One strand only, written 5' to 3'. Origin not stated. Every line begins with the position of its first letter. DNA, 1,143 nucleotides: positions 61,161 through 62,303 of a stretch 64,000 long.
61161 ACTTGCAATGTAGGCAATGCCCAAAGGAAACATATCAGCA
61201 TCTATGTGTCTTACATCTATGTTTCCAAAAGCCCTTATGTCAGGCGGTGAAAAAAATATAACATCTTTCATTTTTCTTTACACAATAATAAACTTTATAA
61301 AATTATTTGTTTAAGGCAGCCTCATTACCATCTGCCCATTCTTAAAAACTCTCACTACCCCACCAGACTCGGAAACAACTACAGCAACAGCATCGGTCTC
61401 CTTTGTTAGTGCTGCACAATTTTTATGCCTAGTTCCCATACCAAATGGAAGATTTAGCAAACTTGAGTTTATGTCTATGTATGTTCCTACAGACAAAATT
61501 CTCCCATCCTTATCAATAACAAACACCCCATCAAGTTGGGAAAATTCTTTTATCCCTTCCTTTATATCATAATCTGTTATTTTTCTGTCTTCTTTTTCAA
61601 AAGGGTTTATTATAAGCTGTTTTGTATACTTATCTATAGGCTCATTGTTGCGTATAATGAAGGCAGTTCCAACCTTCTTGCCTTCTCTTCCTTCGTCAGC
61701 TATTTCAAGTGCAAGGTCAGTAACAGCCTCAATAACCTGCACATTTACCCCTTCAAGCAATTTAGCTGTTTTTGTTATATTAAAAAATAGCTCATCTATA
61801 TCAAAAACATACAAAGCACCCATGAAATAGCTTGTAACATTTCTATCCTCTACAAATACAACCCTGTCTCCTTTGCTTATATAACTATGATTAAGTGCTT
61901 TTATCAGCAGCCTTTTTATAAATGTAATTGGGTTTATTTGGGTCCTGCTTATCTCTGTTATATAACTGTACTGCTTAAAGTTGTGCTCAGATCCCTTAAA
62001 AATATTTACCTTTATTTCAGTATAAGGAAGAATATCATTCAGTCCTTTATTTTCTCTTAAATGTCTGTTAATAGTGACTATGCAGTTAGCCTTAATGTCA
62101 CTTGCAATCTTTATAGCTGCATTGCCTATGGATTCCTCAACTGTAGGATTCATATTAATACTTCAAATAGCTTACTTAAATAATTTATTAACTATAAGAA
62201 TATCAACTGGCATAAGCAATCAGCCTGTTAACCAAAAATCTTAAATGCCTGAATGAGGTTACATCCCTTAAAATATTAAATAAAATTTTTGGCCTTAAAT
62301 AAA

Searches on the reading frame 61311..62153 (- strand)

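Call 55: search_protein_families(library=pfam, proteins=[window:61311-62153:-], max_evalue=0.001)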
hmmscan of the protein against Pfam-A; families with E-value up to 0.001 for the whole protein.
window:61311-62153:- (280 aa): 1 family
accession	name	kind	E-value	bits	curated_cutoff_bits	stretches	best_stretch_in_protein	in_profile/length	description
PF02457.21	DAC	-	4.2e-21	75.2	27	1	152-274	3-118/119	DisA bacterial checkpoint controller nucleotide-binding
